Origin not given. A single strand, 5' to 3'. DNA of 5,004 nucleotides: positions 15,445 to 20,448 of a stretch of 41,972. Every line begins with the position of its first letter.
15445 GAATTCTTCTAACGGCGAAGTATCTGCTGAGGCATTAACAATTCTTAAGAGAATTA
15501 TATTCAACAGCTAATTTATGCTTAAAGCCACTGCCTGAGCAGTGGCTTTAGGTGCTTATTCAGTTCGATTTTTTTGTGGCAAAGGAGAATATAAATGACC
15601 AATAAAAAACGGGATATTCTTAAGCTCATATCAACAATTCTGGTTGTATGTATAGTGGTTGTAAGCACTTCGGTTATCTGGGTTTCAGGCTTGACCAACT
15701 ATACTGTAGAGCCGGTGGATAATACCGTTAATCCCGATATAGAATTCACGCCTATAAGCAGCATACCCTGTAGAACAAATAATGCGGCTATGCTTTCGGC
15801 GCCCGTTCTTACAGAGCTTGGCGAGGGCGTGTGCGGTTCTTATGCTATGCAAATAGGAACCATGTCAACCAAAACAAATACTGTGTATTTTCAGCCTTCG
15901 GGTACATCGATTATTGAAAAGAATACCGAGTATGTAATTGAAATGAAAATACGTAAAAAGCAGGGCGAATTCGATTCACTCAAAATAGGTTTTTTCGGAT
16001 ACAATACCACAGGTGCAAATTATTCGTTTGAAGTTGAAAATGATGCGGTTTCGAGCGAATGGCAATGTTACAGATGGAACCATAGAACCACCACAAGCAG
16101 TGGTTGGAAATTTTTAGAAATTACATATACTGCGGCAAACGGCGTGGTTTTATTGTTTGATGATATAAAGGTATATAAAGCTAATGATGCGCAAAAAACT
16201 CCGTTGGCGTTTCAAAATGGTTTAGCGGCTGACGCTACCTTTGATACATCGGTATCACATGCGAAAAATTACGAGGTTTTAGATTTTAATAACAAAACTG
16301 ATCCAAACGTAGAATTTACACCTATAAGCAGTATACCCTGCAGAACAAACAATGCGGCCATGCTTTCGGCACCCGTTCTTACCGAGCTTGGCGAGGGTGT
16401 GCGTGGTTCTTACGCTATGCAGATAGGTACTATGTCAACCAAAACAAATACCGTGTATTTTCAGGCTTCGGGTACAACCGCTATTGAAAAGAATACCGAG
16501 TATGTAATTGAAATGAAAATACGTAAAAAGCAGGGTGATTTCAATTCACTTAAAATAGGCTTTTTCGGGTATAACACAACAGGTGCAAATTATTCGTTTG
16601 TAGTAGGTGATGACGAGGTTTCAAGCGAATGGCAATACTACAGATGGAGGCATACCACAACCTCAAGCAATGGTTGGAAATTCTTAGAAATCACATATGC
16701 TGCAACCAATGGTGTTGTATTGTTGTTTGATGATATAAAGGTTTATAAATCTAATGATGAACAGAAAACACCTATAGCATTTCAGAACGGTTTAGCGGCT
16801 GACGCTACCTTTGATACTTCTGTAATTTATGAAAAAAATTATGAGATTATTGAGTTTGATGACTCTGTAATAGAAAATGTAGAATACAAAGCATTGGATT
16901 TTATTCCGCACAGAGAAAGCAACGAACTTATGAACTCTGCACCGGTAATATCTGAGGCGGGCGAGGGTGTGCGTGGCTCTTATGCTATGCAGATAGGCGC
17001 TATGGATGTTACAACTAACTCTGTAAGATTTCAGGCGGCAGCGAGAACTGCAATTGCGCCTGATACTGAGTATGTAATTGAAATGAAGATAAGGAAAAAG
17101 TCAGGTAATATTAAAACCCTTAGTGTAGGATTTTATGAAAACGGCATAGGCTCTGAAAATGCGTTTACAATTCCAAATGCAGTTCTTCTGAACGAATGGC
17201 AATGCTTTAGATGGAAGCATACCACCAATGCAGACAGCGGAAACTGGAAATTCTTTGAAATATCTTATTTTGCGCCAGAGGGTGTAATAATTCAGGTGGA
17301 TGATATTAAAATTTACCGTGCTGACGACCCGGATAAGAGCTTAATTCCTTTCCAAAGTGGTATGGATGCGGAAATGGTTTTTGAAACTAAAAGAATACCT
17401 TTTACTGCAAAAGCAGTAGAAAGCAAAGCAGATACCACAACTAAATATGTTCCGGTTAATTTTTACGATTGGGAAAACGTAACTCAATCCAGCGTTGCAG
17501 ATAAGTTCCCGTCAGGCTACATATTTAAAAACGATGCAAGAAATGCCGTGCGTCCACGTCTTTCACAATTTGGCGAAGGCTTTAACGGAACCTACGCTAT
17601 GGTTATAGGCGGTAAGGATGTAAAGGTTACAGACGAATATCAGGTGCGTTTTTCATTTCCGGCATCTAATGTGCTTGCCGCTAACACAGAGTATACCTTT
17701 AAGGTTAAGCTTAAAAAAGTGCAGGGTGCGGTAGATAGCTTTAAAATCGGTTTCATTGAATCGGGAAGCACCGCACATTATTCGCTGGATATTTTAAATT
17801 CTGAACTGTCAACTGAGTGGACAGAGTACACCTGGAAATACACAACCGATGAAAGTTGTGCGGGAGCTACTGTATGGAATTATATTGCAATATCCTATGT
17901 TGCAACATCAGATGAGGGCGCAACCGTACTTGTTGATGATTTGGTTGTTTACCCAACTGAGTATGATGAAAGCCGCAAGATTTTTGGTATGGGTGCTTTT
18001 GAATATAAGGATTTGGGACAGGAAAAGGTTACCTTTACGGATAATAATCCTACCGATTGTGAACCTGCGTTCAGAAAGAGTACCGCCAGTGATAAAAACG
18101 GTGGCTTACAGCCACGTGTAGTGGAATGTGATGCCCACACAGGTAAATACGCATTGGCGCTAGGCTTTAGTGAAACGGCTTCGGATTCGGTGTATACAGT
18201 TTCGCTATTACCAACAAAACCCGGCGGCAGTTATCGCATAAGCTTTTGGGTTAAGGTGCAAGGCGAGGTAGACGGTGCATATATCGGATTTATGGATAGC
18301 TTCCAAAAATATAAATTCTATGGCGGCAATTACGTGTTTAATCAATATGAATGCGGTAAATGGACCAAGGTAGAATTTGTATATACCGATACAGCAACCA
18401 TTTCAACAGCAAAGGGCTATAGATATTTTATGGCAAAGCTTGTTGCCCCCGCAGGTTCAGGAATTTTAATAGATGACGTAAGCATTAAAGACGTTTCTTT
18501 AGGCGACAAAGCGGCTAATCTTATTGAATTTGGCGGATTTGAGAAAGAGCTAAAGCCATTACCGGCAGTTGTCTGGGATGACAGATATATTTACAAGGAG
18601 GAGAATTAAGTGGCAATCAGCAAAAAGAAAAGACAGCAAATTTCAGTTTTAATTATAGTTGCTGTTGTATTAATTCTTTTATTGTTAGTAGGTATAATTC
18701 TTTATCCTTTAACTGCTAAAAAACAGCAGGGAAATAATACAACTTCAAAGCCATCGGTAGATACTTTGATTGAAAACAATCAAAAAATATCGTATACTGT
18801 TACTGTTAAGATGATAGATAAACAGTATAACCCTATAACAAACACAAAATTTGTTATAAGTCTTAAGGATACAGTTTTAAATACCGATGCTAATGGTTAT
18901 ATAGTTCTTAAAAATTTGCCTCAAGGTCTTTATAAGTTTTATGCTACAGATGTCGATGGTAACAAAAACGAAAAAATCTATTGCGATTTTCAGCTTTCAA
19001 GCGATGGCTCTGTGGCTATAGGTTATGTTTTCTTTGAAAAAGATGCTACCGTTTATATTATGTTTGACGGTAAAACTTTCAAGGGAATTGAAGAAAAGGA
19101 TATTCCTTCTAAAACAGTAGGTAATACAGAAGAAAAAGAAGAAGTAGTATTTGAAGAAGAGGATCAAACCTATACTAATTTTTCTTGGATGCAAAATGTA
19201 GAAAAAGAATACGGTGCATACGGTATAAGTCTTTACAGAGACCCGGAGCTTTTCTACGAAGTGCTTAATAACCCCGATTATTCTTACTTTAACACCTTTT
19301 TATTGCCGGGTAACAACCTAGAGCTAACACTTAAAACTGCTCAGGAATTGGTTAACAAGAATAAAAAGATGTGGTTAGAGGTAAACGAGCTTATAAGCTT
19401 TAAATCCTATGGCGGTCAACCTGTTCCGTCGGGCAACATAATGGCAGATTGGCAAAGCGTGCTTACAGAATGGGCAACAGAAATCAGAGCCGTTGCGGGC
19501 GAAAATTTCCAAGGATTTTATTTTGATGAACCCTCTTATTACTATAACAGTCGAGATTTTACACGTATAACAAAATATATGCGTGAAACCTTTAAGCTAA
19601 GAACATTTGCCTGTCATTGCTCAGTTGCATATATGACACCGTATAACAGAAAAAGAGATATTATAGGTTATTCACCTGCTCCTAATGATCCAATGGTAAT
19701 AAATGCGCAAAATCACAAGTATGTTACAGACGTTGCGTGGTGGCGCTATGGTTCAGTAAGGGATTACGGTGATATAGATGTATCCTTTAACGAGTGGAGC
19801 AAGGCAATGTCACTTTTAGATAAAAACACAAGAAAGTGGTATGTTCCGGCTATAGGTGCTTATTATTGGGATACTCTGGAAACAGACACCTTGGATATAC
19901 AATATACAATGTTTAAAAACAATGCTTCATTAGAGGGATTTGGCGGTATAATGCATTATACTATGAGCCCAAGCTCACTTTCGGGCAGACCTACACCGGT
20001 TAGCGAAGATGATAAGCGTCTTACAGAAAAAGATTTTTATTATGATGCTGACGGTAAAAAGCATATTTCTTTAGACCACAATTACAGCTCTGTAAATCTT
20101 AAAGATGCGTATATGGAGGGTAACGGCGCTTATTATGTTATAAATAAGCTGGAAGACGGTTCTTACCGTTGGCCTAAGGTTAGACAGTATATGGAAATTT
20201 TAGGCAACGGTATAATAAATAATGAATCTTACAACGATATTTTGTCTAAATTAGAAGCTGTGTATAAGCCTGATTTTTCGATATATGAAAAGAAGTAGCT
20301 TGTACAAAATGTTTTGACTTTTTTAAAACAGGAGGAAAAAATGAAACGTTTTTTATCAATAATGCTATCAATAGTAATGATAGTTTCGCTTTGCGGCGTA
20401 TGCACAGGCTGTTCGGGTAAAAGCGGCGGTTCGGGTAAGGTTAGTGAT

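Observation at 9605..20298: Unassigned ~300-aa domain present four times in cytoplasmic, dockerin-borne and membrane-anchored forms: candidate new glycan-active enzyme family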

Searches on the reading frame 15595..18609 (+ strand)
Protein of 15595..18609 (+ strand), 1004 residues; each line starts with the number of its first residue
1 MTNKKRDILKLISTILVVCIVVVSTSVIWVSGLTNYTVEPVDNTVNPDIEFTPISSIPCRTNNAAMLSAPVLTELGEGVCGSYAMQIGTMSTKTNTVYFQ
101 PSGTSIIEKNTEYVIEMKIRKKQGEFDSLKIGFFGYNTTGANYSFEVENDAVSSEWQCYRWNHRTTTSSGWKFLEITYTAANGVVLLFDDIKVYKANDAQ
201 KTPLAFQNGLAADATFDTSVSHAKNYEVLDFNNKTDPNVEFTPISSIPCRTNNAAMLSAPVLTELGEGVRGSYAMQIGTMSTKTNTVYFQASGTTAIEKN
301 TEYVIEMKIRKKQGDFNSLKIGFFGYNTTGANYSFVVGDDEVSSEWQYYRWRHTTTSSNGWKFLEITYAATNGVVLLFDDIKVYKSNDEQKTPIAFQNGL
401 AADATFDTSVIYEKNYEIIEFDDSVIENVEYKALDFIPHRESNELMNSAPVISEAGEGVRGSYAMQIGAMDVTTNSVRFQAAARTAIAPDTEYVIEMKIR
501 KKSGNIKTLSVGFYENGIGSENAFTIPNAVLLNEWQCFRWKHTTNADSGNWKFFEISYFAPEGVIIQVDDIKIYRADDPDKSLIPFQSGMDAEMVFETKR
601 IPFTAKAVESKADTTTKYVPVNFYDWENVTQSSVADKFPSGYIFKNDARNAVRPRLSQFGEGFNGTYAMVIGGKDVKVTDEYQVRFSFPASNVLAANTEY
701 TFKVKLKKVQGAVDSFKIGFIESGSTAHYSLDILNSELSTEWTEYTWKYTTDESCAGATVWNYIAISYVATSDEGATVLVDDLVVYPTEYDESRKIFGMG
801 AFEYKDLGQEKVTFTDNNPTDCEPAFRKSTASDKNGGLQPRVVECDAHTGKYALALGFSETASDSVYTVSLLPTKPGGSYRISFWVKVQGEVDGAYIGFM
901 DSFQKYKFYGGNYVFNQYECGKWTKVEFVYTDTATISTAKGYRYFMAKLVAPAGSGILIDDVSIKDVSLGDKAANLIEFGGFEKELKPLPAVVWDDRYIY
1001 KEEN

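Call 3: search_protein_families(library=pfam, proteins=[window:15595-18609:+], max_evalue=1)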
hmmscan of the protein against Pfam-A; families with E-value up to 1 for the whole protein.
window:15595-18609:+ (1004 aa): 3 families
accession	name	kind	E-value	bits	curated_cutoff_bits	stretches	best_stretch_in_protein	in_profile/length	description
PF02018.23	CBM_4_9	-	1.3e-08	35.8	25.9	3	848-939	33-125/136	Carbohydrate binding domain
PF24558.1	DUF7604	-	0.019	15.8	25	0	679-717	50-91/147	Domain of unknown function (DUF7604)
PF06442.17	DHFR_2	-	0.043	14.1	25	0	470-514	1-46/78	R67 dihydrofolate reductase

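Call 4: search_protein_families(library=ncbifam, proteins=[window:15595-18609:+], max_evalue=1)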
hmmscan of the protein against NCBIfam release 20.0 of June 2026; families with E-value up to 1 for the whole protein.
window:15595-18609:+ (1004 aa): 4 families
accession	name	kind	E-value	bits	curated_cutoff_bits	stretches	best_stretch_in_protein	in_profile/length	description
NF048003.1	GTA_spike_fiber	domain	1.1e-09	39.1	36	3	853-949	41-149/182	phage head spike fiber domain-containing protein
NF038128.1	choice_anch_J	domain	0.00011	22.4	30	1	689-785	68-162/162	choice-of-anchor J domain-containing protein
NF041940.1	choice_anch_X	domain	0.013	15.3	25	1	861-884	13-35/37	choice-of-anchor X domain-containing protein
NF041539.1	choice_anch_R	domain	0.033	14.2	30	0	89-163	73-143/155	choice-of-anchor R domain-containing protein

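Call 73: search_solved_structures(query=window:15595-18609:+, max_evalue=0.1)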
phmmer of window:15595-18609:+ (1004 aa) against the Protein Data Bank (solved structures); distinct sequences matched with E-value up to 0.1: 3.
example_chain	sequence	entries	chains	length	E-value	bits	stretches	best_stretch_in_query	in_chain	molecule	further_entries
3kif_A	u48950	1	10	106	0.0079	17.3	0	546-581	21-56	5-bladed beta-propeller lectin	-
1tl2_A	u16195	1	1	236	0.016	16.3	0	546-581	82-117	PROTEIN (TACHYLECTIN-2)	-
5c2m_A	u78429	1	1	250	0.061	14.3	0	543-580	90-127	Predicted protein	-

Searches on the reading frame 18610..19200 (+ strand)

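Call 58: search_protein_families(library=pfam, proteins=[window:18610-19200:+], max_evalue=10)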
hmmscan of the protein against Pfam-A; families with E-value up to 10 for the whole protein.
window:18610-19200:+ (197 aa): 8 families
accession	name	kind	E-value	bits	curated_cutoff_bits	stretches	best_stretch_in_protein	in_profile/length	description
PF14221.11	DUF4330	-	0.00055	20.5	27.6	1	10-99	13-112/167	Domain of unknown function (DUF4330)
PF17802.7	SpaA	-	0.00087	19.8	23.1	1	63-111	2-57/91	Prealbumin-like fold domain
PF20462.4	DUF6715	-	0.0056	16.7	27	1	14-79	7-71/192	Domain of unknown function (DUF6715)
PF01594.21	AI-2E_transport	-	0.042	13.5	34.3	1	5-59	45-99/327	AI-2E family transporter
PF07495.19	Y_Y_Y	-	0.079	13.3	26.6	1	85-123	17-57/65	Y_Y_Y domain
PF15102.11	TMEM154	-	0.094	13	30.3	1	9-53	60-106/153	TMEM154 protein family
PF17870.6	Insulin_TMD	-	3.1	8.4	33.4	1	7-39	10-43/47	Insulin receptor trans-membrane segment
PF05961.16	Chordopox_A13L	-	3.5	8.4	24.1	1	17-62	5-50/69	Chordopoxvirus A13L protein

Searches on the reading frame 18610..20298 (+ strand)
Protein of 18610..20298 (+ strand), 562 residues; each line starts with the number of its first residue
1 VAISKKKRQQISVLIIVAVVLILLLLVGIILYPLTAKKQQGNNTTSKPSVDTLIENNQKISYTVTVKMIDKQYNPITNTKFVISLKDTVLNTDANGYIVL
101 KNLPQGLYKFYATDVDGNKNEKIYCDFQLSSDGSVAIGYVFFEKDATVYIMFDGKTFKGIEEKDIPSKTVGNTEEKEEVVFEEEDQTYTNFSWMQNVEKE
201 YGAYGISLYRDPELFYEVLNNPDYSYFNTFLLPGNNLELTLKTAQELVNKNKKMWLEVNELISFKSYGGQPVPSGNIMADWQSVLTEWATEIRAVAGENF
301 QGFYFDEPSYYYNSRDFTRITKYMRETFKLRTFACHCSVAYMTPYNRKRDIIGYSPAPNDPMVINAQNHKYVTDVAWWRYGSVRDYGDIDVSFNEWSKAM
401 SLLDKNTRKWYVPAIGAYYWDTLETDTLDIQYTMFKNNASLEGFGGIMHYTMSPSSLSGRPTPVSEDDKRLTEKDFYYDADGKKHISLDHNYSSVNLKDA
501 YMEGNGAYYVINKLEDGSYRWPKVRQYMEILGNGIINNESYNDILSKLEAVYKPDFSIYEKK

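Call 3: search_protein_families(library=pfam, proteins=[window:18610-20298:+], max_evalue=1)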
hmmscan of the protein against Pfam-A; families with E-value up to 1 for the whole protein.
window:18610-20298:+ (562 aa): 4 families
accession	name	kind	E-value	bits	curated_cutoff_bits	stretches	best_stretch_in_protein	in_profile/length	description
PF14221.11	DUF4330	-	0.00054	20.6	27.6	1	10-96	13-109/167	Domain of unknown function (DUF4330)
PF17802.7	SpaA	-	0.0025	18.4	23.1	1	63-111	2-57/91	Prealbumin-like fold domain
PF20612.3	SHOCT_2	-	0.71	10.5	24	0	530-557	22-49/53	SHOCT domain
PF20462.4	DUF6715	-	0.86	9.6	27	1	15-79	8-71/192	Domain of unknown function (DUF6715)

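Call 4: search_protein_families(library=ncbifam, proteins=[window:18610-20298:+], max_evalue=1)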
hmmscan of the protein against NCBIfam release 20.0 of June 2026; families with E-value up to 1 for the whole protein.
window:18610-20298:+ (562 aa): 4 families
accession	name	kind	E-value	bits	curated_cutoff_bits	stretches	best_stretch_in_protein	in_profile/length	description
NF006283.1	PRK08455.1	equivalog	0.00042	20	187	1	4-54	11-61/182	flagellar basal body-associated protein FliL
NF033819.0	IS66_TnpB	equivalog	0.017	15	50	1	495-526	43-74/90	IS66 family insertion sequence element accessory protein TnpB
NF005826.1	PRK07718.1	equivalog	0.03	14.3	140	1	13-63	6-56/143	flagellar basal body-associated protein FliL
NF005167.0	PRK06638.2-2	equivalog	0.14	11.9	137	1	7-67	84-139/176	NADH-quinone oxidoreductase subunit J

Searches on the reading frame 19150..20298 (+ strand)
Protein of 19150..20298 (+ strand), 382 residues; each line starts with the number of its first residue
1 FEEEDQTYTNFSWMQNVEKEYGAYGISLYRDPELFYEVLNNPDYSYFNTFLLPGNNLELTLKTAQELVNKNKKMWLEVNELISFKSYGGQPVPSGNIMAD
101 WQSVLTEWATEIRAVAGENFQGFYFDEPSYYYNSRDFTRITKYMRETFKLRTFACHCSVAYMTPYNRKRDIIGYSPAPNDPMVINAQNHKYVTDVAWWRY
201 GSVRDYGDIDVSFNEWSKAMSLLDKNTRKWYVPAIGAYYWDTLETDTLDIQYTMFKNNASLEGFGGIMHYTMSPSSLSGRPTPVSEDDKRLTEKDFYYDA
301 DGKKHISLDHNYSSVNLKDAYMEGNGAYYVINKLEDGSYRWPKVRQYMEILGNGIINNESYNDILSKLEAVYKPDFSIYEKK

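Call 12: find_homologous_proteins(query=window:19150-20298:+, max_evalue=0.001)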
Query window:19150-20298:+ (382 aa): 29 proteins with E <= 0.001 among 1321 candidates.
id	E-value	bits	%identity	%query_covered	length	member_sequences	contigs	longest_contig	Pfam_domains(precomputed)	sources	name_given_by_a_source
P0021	4.0e-263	890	100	100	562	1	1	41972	-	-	-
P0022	2.1e-233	792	88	99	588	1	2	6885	-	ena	-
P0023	4.8e-231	785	87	100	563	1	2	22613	-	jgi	-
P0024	8.6e-220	748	82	99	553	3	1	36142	-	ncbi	-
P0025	4.7e-199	679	76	99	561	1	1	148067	-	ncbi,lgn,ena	-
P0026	1.4e-197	675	77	99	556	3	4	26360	-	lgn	-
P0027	5.7e-197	673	77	99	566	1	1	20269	-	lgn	-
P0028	2.7e-195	667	75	99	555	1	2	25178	-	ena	-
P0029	2.0e-165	569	63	99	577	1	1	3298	PF13620.13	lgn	-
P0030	5.0e-112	393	47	99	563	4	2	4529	PF13620.13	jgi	-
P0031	2.7e-109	384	45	100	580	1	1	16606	PF13620.13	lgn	-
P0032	4.4e-102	360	47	99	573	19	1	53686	PF13620.13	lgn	-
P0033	1.5e-99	352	46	99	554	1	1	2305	PF13620.13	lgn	-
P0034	1.9e-99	351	43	99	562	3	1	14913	-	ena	-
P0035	7.3e-98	346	43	99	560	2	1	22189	PF13620.13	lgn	-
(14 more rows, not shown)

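Call 67: predict_structure(alignment_id=A5)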
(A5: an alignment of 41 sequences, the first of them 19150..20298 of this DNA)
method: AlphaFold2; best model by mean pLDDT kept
length: 382 residues; sequences in the alignment: 41
mean_pLDDT: 92.6   pTM: 0.90
mean pLDDT of the five models: 92.6, 92.0, 91.9, 91.7, 91.3
residues with pLDDT >= 90: 317; 70-90: 52; 50-70: 8; < 50: 5
segments of 3 or more residues with pLDDT < 50: 1-3
pLDDT, mean of each block of 10 residues (from residue 1): 57 94 92 95 96 94 98 96 88 91 98 98 96 96 95 96 96 93 96 93 82 95 96 91 94 94 94 79 92 96 96 93 92 95 97 97 98 86 47
secondary structure, 60 per line:
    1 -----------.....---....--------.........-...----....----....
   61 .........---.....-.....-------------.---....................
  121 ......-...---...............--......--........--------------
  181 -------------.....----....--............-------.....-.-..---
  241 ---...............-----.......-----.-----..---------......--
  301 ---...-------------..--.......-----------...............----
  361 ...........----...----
elements in order: H12-16 E20-23 H32-40 E49-52 H57-69 E73-77 H79-82 H101-119 E120-126 H134-148 E151-156 H159-166 E194-198 H203-206 H209-220 E228-232 H244-258 E264-270 E296-298 E304-306 H326-330 H342-356 H361-371

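Call 69: fold_search(model_id=the predicted structure, library=pdb)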
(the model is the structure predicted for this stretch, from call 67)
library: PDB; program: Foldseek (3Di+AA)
matches with E <= 10: 1563; with E <= 0.001: 66
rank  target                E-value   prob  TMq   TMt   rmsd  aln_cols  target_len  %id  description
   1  7lqx                  1.1e-06  1.00  0.42  0.39   7.2       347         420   11  Crystal structure of a GH5_18 from Bifidobacterium longum subsp. infantis (released 2021-04-07)
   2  3thc_C                2.1e-05  1.00  0.44  0.30   8.9       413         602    9  Crystal structure of human beta-galactosidase in complex with galactose (released 2011-12-07)
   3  1ur0_B                3.0e-05  1.00  0.43  0.42   5.7       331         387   10  The structure of endo-beta-1,4-galactanase from Bacillus licheniformis in complex with two oligosaccharide products. (released 2004-10-20)
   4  2gft_A                4.1e-05  1.00  0.42  0.42   6.1       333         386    9  Crystal structure of the E263A nucleophile mutant of Bacillus licheniformis endo-beta-1,4-galactanase in complex with  (released 2006-06-13)
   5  6gvb_A                4.1e-05  1.00  0.44  0.42   8.7       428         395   11  Crystal structure of Cutibacterium acnes exo-beta-1,4-mannosidase (released 2019-07-03)
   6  1r86                  4.1e-05  1.00  0.39  0.39  11.7       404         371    8  Crystal structure of the extracellular xylanase from Geobacillus stearothermophilus T-6 (XT6, monoclinic form): The E159 (released 2005-07-19)
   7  4e8d_A                4.9e-05  1.00  0.44  0.31   8.5       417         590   11  Crystal structure of streptococcal beta-galactosidase (released 2012-05-30)
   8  4e8c_B                5.5e-05  1.00  0.39  0.27   6.4       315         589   11  Crystal structure of streptococcal beta-galactosidase in complex with galactose (released 2012-05-30)
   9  8dhe_C                5.8e-05  1.00  0.38  0.24   5.9       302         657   12  Tannerella forsythia beta-glucuronidase (mL1) (released 2023-05-17)
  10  5xzo_B                5.8e-05  1.00  0.37  0.41   9.0       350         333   10  Crystal structure of GH10 xylanase XYL10C from Bispora. sp MEY-1 (released 2018-01-17)
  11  9fk8                  5.8e-05  1.00  0.37  0.38  13.6       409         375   10  The structure of XT6 from G.proteiniphilus T-6: The E265G/N158T mutant (released 2025-06-18)
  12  4e8c_A                6.2e-05  1.00  0.42  0.29   9.5       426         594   10  Crystal structure of streptococcal beta-galactosidase in complex with galactose (released 2012-05-30)
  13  3thc_A                7.4e-05  1.00  0.44  0.30   8.1       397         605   10  Crystal structure of human beta-galactosidase in complex with galactose (released 2011-12-07)
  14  3wf4_C                7.9e-05  1.00  0.44  0.30   8.4       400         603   10  Crystal structure of human beta-galactosidase mutant I51T in complex with 6S-NBI-DGJ (released 2014-04-16)
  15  6ed1_A                8.4e-05  1.00  0.46  0.23   5.6       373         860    9  Bacteroides dorei Beta-glucuronidase (released 2019-02-13)
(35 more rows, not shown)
